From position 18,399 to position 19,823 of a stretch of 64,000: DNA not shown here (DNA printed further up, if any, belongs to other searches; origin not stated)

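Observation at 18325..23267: fakA-plsX-degV-(two-lobed GNAT-like)-dedicated ACP operon: possible exogenous fatty-acid activation route feeding an uncharacterised acyltransferase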

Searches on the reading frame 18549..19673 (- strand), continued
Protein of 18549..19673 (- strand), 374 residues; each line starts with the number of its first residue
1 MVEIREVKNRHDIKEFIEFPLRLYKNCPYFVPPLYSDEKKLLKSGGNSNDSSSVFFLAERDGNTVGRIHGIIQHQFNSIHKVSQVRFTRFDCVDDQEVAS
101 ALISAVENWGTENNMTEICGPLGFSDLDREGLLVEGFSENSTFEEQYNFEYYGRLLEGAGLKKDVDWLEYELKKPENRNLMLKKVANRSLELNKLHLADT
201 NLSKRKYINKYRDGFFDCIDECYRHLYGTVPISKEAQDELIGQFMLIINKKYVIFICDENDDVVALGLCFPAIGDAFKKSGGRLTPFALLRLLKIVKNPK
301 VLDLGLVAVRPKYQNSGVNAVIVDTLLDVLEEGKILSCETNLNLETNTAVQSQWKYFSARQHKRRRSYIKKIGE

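Call 25: search_protein_families(library=pfam, proteins=[L026:4087-6156:+, L026:6330-7121:+, L026:12192-13022:+, L026:13445-13672:+, L026:13790-14452:+, L044:8963-9922:-, L044:11119-13005:+, L044:13005-13472:+, L044:13475-15106:+, L044:6712-8829:-], max_evalue=0.001)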
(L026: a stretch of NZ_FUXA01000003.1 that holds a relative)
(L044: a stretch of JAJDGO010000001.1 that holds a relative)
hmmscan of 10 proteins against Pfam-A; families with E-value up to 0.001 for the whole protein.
L026:4087-6156:+ (689 aa): 8 families
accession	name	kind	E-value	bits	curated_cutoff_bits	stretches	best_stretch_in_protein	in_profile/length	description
PF03764.24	EFG_IV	-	5.4e-43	146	24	1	473-592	1-120/121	Elongation factor G, domain IV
PF00009.33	GTP_EFTU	-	2e-39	135.6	26.5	1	8-277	2-188/188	Elongation factor Tu GTP binding domain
PF00679.30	EFG_C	-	3.7e-24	85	27.9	1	595-681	1-87/89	Elongation factor G C-terminus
PF14492.12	EFG_III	-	8.4e-17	61.4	27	1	399-470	2-73/75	Elongation Factor G, domain III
PF22042.2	EF-G_D2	-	2.5e-12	47.1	27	1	305-385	3-82/84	Elongation factor G domain 2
PF03144.31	GTP_EFTU_D2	-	5.7e-06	27.1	30.3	1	318-382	1-70/73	Elongation factor Tu domain 2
PF01926.29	MMR_HSR1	-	0.00027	21.5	21.9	0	12-132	2-110/113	50S ribosome-binding GTPase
PF00005.33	ABC_tran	-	0.0006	20.9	25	0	7-61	9-62/137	ABC transporter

L026:6330-7121:+ (263 aa): 1 family
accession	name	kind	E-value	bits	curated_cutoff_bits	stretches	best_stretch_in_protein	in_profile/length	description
PF07745.19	Glyco_hydro_53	-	3.1e-09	36.7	24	1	100-217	122-242/340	Glycosyl hydrolase family 53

L026:12192-13022:+ (276 aa): 3 families
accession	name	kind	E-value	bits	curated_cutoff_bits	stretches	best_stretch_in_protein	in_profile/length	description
PF08282.18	Hydrolase_3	-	8.9e-49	166.9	20.9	1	9-270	2-255/255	haloacid dehalogenase-like hydrolase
PF05116.19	S6PP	-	1.6e-09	38.1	20.3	1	5-64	2-61/247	Sucrose-6F-phosphate phosphohydrolase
PF00702.32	Hydrolase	-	0.00018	22.4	26.4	0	8-55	4-42/191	haloacid dehalogenase-like hydrolase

L026:13445-13672:+ (75 aa): 2 families
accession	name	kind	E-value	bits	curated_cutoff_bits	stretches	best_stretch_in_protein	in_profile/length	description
PF00550.31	PP-binding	-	2.2e-12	47.5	20.8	1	4-70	2-67/67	Phosphopantetheine attachment site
PF14573.12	PP-binding_2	-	0.00011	22.8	32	1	6-70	20-84/96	Acyl-carrier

L026:13790-14452:+ (220 aa): 0 families

L044:8963-9922:- (319 aa): 2 families
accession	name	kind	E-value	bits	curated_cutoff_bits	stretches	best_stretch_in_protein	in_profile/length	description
PF02826.25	2-Hacid_dh_C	-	1.3e-53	181.5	25.1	1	112-289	1-178/178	D-isomer specific 2-hydroxyacid dehydrogenase, NAD binding domain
PF00389.36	2-Hacid_dh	-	4.3e-28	98.1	24.6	1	28-317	18-130/134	D-isomer specific 2-hydroxyacid dehydrogenase, catalytic domain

L044:11119-13005:+ (628 aa): 4 families
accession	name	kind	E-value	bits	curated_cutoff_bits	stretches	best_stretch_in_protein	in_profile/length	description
PF00204.31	DNA_gyraseB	-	5.2e-31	107.9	27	1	225-375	9-166/173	DNA gyrase B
PF01751.28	Toprim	-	5.6e-18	65.4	23.1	1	417-523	2-95/96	Toprim domain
PF02518.31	HATPase_c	-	2.5e-07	31.5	26.4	1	49-135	4-86/111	Histidine kinase-, DNA gyrase B-, and HSP90-like ATPase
PF00986.26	DNA_gyraseB_C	-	2.2e-05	24.9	29.8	1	561-618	3-62/63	DNA gyrase B subunit, carboxyl terminus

L044:13005-13472:+ (155 aa): 2 families
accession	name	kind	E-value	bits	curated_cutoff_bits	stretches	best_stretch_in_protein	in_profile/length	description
PF01467.32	CTP_transf_like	-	4.8e-24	85.5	21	1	5-132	1-132/133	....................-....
PF08218.17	Citrate_ly_lig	-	1.2e-06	28.7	20.9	1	11-95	9-89/182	Citrate lyase ligase C-terminal domain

L044:13475-15106:+ (543 aa): 5 families
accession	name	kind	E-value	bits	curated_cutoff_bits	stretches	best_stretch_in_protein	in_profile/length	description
PF03572.23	Peptidase_S41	-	3.2e-51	173.6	24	1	192-344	3-156/165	Peptidase family S41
PF13180.12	PDZ_2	-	6.5e-11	42.8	27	1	91-165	3-74/80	PDZ domain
PF17820.7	PDZ_6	-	9.4e-08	32.1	27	1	104-160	2-54/54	PDZ domain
PF00595.29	PDZ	-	2.5e-07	31.4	23.2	1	87-153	10-76/81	PDZ domain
PF22694.1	CtpB_N-like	-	2e-05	25.4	27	1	28-75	36-84/85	Activating protease CtpB N-terminal domain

L044:6712-8829:- (705 aa): 3 families
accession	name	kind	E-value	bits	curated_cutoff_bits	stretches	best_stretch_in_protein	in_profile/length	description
PF10459.15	Peptidase_S46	-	1.8e-228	761.2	22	1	19-704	1-698/698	Peptidase S46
PF13365.12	Trypsin_2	-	3.6e-08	34.7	27.6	1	628-655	119-144/144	Trypsin-like peptidase domain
PF00089.32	Trypsin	-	1.6e-05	25.2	20.6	0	65-91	21-51/220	Trypsin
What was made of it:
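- Tried and rejected: Bacteroidales neighbours are parE-like, coaD and peptidases (call 25).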

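Call 31: predict_structure(alignment_id=A3)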
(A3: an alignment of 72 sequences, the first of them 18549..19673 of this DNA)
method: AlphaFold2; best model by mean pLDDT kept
length: 374 residues; sequences in the alignment: 72
mean_pLDDT: 94.6   pTM: 0.90
mean pLDDT of the five models: 94.6, 94.3, 94.2, 93.8, 93.8
residues with pLDDT >= 90: 323; 70-90: 51; 50-70: 0; < 50: 0
segments of 3 or more residues with pLDDT < 50: none
pLDDT, mean of each block of 10 residues (from residue 1): 97 98 96 93 90 98 98 95 97 99 99 98 89 96 91 98 97 96 97 97 95 95 87 87 89 96 96 90 91 93 95 95 96 92 92 96 98 92
secondary structure, 60 per line:
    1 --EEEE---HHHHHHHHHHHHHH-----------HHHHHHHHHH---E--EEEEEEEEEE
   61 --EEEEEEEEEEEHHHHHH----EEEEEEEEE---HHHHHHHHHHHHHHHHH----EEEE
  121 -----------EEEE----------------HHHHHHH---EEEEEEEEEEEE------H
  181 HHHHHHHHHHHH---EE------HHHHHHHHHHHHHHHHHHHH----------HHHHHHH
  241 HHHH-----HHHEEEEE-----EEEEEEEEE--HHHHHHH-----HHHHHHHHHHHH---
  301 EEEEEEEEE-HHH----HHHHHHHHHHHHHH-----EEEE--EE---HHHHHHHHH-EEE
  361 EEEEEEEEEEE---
elements in order: E3-6 H10-23 H35-44 E51-60 E63-73 H74-79 E84-92 H96-112 E117-120 E132-135 H152-158 E162-173 H180-192 H204-223 H234-244 E253-257 E263-271 H274-280 H286-297 E301-309 H318-331 E337-340 H348-356 E358-371
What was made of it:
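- On YghO/bCerS-like tandem-GNAT N-acyltransferases: AlphaFold pLDDT 94.6, pTM 0.90 (call 31).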

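Call 35: fold_search(model_id=the predicted structure, library=pdb)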
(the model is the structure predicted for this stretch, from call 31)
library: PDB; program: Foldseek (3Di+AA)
matches with E <= 10: 817; with E <= 0.001: 203
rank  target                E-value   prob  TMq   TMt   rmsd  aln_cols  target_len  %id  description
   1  2wpw_C                3.3e-14  1.00  0.57  0.64   6.9       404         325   10  Tandem GNAT protein from the clavulanic acid biosynthesis pathway (without AcCoA) (released 2009-12-29)
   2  2wpw_B                5.7e-13  1.00  0.57  0.65   7.3       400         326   10  Tandem GNAT protein from the clavulanic acid biosynthesis pathway (without AcCoA) (released 2009-12-29)
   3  7q3a_A                6.5e-13  1.00  0.62  0.68   5.5       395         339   11  Crystal structure of MAB_4324 a tandem repeat GNAT from Mycobacterium abscessus (released 2022-05-04)
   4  2wpw_A                6.5e-13  1.00  0.55  0.61   7.3       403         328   10  Tandem GNAT protein from the clavulanic acid biosynthesis pathway (without AcCoA) (released 2009-12-29)
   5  2wpx_A                8.8e-13  1.00  0.58  0.65   7.7       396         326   11  Tandem GNAT protein from the clavulanic acid biosynthesis pathway (with AcCoA) (released 2009-12-29)
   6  7q3a_B                1.7e-12  1.00  0.61  0.66   5.7       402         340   10  Crystal structure of MAB_4324 a tandem repeat GNAT from Mycobacterium abscessus (released 2022-05-04)
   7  5kgh_A                3.3e-12  1.00  0.57  0.65   6.6       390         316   11  X-ray structure of a glucosamine N-Acetyltransferase from Clostridium acetobutylicum, mutant Y297F (released 2016-07-06)
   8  5kf2                  5.8e-12  1.00  0.57  0.65   6.6       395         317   11  X-ray structure of a glucosamine N-Acetyltransferase from Clostridium acetobutylicum, apo form, pH 8 (released 2016-07-06)
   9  5kf1_A                6.9e-12  1.00  0.56  0.65   6.7       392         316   10  X-ray structure of a glucosamine N-Acetyltransferase from Clostridium acetobutylicum, apo form, pH 5 (released 2016-07-06)
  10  5kf1_B                8.3e-12  1.00  0.58  0.68   6.2       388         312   11  X-ray structure of a glucosamine N-Acetyltransferase from Clostridium acetobutylicum, apo form, pH 5 (released 2016-07-06)
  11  5kgh_B                1.2e-11  1.00  0.57  0.67   6.4       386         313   10  X-ray structure of a glucosamine N-Acetyltransferase from Clostridium acetobutylicum, mutant Y297F (released 2016-07-06)
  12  5kga_A                1.5e-11  1.00  0.57  0.66   6.5       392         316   11  X-ray structure of a glucosamine N-Acetyltransferase from Clostridium acetobutylicum, mutant D287N, in complex with N- (released 2016-07-06)
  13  9wqy                  6.1e-11  1.00  0.43  0.53   7.1       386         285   10  aminoacyl-tRNA-dependent peptide synthase, Sba18, complexed with streptothrisamine (released 2026-04-01)
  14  7wx7                  8.3e-11  1.00  0.44  0.55   7.3       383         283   12  complex of a legionella acetyltransferase VipF and COA/ACO (released 2023-02-22)
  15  4zm6_A                9.3e-11  1.00  0.57  0.29   6.7       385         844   10  A unique GCN5-related glucosamine N-acetyltransferase region exist in the fungal multi-domain GH3 beta-N-acetylglucosa (released 2015-12-09)
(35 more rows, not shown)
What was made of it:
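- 18549..19673 (-): Tandem-GNAT N-acyltransferase of the YghO/bCerS (bacterial ceramide synthase) family, 374 aa. AlphaFold pLDDT 94.6, and the top Foldseek matches are tandem GNATs (calls 31, 35).
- On YghO/bCerS-like tandem-GNAT N-acyltransferases: The top PDB matches are tandem GNATs (2wpw, 7q3a, 5kf1, MshD, Eis) at TM 0.5-0.6 (call 35).
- Checked: The two-lobed GNAT is confirmed by a confident AlphaFold model (pLDDT 94.6) whose best PDB matches are tandem GNATs (calls 31, 35).
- The structural neighbours include acetyltransferases such as Eis, MshD, glucosamine N-acetyltransferase and VipF (call 35).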

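Call 42: search_solved_structures(query=A3, max_evalue=1)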
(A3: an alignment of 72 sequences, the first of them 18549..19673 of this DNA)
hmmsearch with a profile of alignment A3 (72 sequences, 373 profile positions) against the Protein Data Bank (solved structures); distinct sequences matched with E-value up to 1: 33.
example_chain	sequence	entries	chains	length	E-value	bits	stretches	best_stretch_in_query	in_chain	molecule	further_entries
5isv_A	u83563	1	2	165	0.00045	22.3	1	300-369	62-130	Ribosomal-protein-alanine acetyltransferase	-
9mto_A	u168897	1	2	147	0.00059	21.9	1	298-343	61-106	[Ribosomal protein bS18]-alanine N-acetyltransferase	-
2pdo_A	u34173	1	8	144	0.0032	19.5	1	304-359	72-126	Acetyltransferase ypeA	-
4zm6_A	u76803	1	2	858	0.0051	18.8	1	275-338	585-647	N-acetyl-beta-D glucosaminidase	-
4qus_A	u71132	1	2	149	0.0052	18.8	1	304-359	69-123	Acetyltransferase YpeA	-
4qvt_A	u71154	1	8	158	0.0062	18.6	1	304-359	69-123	Acetyltransferase YpeA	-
2cnm_A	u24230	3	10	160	0.013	17.5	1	301-368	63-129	MODIFICATION OF 30S RIBOSOMAL SUBUNIT PROTEIN S18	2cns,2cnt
6yzz_A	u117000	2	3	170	0.031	16.3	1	301-370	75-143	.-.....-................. 50 | Acyl-CoA N-acyltransferases (NAT) superfamily protein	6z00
2ge3_A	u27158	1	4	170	0.031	16.2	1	288-356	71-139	probable acetyltransferase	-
2ae6_A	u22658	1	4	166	0.038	15.9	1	296-368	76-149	acetyltransferase, GNAT family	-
6sjy_A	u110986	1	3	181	0.046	15.7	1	287-343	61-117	L-2,4-diaminobutyric acid acetyltransferase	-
6sk1_A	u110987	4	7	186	0.048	15.6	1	287-343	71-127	L-2,4-diaminobutyric acid acetyltransferase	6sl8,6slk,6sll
6ag5_A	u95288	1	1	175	0.051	15.5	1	300-364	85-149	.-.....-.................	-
3f8k_A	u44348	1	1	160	0.055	15.4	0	308-349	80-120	Protein acetyltransferase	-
7l1k_A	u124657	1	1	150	0.06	15.3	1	305-368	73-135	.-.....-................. 30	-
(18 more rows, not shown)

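Call 50: search_protein_families(library=ncbifam, proteins=[L026:11152-12174:+, L026:13445-13672:+, L030:11247-12263:+, L030:12355-12576:+, L013:3491-4474:+, L013:6540-6776:+, L017:4968-5960:+, L017:7997-8227:+, L026:9026-9892:+, L026:13790-14452:+], max_evalue=0.00001)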
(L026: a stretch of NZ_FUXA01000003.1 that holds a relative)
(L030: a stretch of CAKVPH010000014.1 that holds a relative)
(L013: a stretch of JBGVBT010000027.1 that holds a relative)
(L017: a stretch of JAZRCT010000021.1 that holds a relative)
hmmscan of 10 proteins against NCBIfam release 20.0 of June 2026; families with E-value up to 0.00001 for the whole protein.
L026:11152-12174:+ (340 aa): 4 families
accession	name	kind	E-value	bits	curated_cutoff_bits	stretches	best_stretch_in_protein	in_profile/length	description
TIGR00182.1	plsX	equivalog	5.5e-106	354.5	243.4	1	1-332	1-329/337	phosphate acyltransferase PlsX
NF010419.0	PRK13845.1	equivalog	1.5e-68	231.8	729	1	3-330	100-429/440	putative glycerol-3-phosphate acyltransferase PlsX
NF010420.0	PRK13846.1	equivalog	1.5e-51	175.5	536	1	2-329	4-314/316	phosphate acyltransferase PlsX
NF040747.1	reduct_C_alpha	equivalog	3.7e-08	32.8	350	1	145-238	128-224/380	glycine/sarcosine/betaine reductase complex component C subunit alpha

L026:13445-13672:+ (75 aa): 14 families
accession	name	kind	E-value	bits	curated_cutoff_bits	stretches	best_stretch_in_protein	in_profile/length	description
NF002148.0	PRK00982.1-2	subfamily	6.9e-24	83.5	71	1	1-74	5-78/79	acyl carrier protein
TIGR00517.1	acyl_carrier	equivalog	5.4e-21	74.3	70.45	1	2-73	5-76/77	acyl carrier protein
NF002149.0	PRK00982.1-3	equivalog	2.4e-20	72.2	106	1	3-74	6-77/78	acyl carrier protein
NF002150.0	PRK00982.1-4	subfamily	2e-19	69.6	66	1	1-75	6-80/80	acyl carrier protein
NF002151.0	PRK00982.1-5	equivalog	2.7e-18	65.9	92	1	2-74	5-77/78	acyl carrier protein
NF009104.0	PRK12449.1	equivalog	1.9e-16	59.7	70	1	1-74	6-79/80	acyl carrier protein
NF005798.0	PRK07639.1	equivalog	4e-12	46.4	100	1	3-74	8-82/91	petrobactin biosynthesis protein AsbD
NF002147.0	PRK00982.1-1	equivalog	8.8e-12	44.7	84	1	6-74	13-81/83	acyl carrier protein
NF003757.0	PRK05350.1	equivalog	8.3e-10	38.7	65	1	1-72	7-78/83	acyl carrier protein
NF040636.1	AcpM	exception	1.6e-09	37.7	146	1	15-73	20-78/93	meromycolate extension acyl carrier protein AcpM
NF006031.0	PRK08172.1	equivalog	4.9e-08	33.5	76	1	4-72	8-76/82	acyl carrier protein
NF005079.0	PRK06508.1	equivalog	9.3e-08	32.4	83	1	2-57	5-60/93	acyl carrier protein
NF058660.1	cispen_ACP_AmcB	equivalog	2e-07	31.1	80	1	3-73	4-78/80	cispentacin biosynthesis acyl carrier protein AmcB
NF004533.0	PRK05883.1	equivalog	4.9e-06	26.3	72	1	5-66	28-89/100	acyl carrier protein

L030:11247-12263:+ (338 aa): 4 families
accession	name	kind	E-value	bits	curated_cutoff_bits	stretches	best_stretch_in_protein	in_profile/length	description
TIGR00182.1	plsX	equivalog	1.1e-102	343.7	243.4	1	2-333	1-329/337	phosphate acyltransferase PlsX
NF010419.0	PRK13845.1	equivalog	4.5e-65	220.3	729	1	2-323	98-421/440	putative glycerol-3-phosphate acyltransferase PlsX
NF010420.0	PRK13846.1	equivalog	4e-49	167.6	536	1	2-328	3-312/316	phosphate acyltransferase PlsX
NF040747.1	reduct_C_alpha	equivalog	3.8e-08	32.8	350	1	167-238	148-223/380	glycine/sarcosine/betaine reductase complex component C subunit alpha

L030:12355-12576:+ (73 aa): 14 families
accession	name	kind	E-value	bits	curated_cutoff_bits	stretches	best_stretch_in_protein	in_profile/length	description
NF002148.0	PRK00982.1-2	subfamily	2.4e-26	91.4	71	1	1-72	5-76/79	acyl carrier protein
TIGR00517.1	acyl_carrier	equivalog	7.1e-24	83.5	70.45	1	2-72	5-75/77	acyl carrier protein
NF002150.0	PRK00982.1-4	subfamily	1.8e-23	82.6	66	1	1-71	6-76/80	acyl carrier protein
NF002151.0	PRK00982.1-5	equivalog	8.7e-22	77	92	1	2-72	5-75/78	acyl carrier protein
NF002149.0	PRK00982.1-3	equivalog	6.3e-21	74.1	106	1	3-72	6-75/78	acyl carrier protein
NF009104.0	PRK12449.1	equivalog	2.6e-16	59.3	70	1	1-71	6-76/80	acyl carrier protein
NF002147.0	PRK00982.1-1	equivalog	3.2e-13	49.3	84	1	3-71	10-78/83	acyl carrier protein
NF005079.0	PRK06508.1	equivalog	6.5e-12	45.7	83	1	2-65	5-68/93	acyl carrier protein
NF040636.1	AcpM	exception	7.6e-12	45.1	146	1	4-71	9-76/93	meromycolate extension acyl carrier protein AcpM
NF006031.0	PRK08172.1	equivalog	2.5e-11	44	76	1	4-68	8-72/82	acyl carrier protein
NF005798.0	PRK07639.1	equivalog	5.9e-11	42.7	100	1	3-72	8-80/91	petrobactin biosynthesis protein AsbD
NF003757.0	PRK05350.1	equivalog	1.8e-09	37.6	65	1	1-71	7-77/83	acyl carrier protein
NF058660.1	cispen_ACP_AmcB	equivalog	4.8e-08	33.1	80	1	3-71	4-76/80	cispentacin biosynthesis acyl carrier protein AmcB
NF004533.0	PRK05883.1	equivalog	5.2e-07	29.4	72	1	5-66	28-89/100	acyl carrier protein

L013:3491-4474:+ (327 aa): 3 families
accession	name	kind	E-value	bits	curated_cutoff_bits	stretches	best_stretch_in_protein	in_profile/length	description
TIGR00182.1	plsX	equivalog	4.3e-80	269.4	243.4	1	10-316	3-311/337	phosphate acyltransferase PlsX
NF010419.0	PRK13845.1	equivalog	1.5e-47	162.5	729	1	3-316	93-417/440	putative glycerol-3-phosphate acyltransferase PlsX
NF010420.0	PRK13846.1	equivalog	1.6e-38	132.7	536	1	7-322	2-305/316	phosphate acyltransferase PlsX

L013:6540-6776:+ (78 aa): 8 families
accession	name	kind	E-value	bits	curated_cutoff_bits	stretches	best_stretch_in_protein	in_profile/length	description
NF002150.0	PRK00982.1-4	subfamily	5.5e-11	42.5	66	1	16-74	19-79/80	acyl carrier protein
NF002148.0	PRK00982.1-2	subfamily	1.1e-09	38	71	1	16-74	18-78/79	acyl carrier protein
NF002147.0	PRK00982.1-1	equivalog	1.5e-08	34.3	84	1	17-73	22-80/83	acyl carrier protein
NF009104.0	PRK12449.1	equivalog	1.8e-08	34.2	70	1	2-73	6-78/80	acyl carrier protein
TIGR00517.1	acyl_carrier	equivalog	1.5e-07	31.2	70.45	1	14-73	15-76/77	acyl carrier protein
NF002151.0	PRK00982.1-5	equivalog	9.1e-07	28.9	92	1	16-74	17-77/78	acyl carrier protein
NF040636.1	AcpM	exception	9.2e-07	28.8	146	1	17-71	20-76/93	meromycolate extension acyl carrier protein AcpM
NF058660.1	cispen_ACP_AmcB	equivalog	5.2e-06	26.5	80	1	11-72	12-77/80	cispentacin biosynthesis acyl carrier protein AmcB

L017:4968-5960:+ (330 aa): 3 families
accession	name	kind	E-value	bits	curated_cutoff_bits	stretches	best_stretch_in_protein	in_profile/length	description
TIGR00182.1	plsX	equivalog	7.7e-74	248.8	243.4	1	5-316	2-316/337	phosphate acyltransferase PlsX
NF010419.0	PRK13845.1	equivalog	2.9e-43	148.4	729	1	6-306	100-412/440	putative glycerol-3-phosphate acyltransferase PlsX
NF010420.0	PRK13846.1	equivalog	2e-39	135.7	536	1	4-313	3-301/316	phosphate acyltransferase PlsX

L017:7997-8227:+ (76 aa): 6 families
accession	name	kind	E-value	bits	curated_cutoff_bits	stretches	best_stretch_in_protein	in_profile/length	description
NF002150.0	PRK00982.1-4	subfamily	6.8e-09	35.9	66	1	4-74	7-78/80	acyl carrier protein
NF002148.0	PRK00982.1-2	subfamily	1.3e-08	34.6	71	1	2-74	4-77/79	acyl carrier protein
TIGR00517.1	acyl_carrier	equivalog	1.1e-07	31.6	70.45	1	3-73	4-75/77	acyl carrier protein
NF004533.0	PRK05883.1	equivalog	1.6e-06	27.9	72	1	5-74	26-96/100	acyl carrier protein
NF002147.0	PRK00982.1-1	equivalog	1.9e-06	27.6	84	1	3-73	8-79/83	acyl carrier protein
NF009104.0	PRK12449.1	equivalog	4.5e-06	26.5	70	1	3-67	6-71/80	acyl carrier protein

L026:9026-9892:+ (288 aa): 2 families
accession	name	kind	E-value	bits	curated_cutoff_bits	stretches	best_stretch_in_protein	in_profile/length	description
TIGR00762.1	DegV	domain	9.4e-62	208.7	99.7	1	4-284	3-276/276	DegV family EDD domain-containing protein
NF038249.1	fatty_FakB1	equivalog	8.7e-24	84.1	350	1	4-286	5-282/286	fatty acid kinase binding subunit FakB1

L026:13790-14452:+ (220 aa): 0 families
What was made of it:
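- On PlsX phosphate acyltransferase (equivalog TIGR00182): Canonical neighbours in L026 and L030 score 344-354 bits (call 50).
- On Housekeeping AcpP: The AcpP of L026 and L030 passes (74-91 bits, call 50).
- Lachnospiraceae loci use canonical plsX/acpP (call 50).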
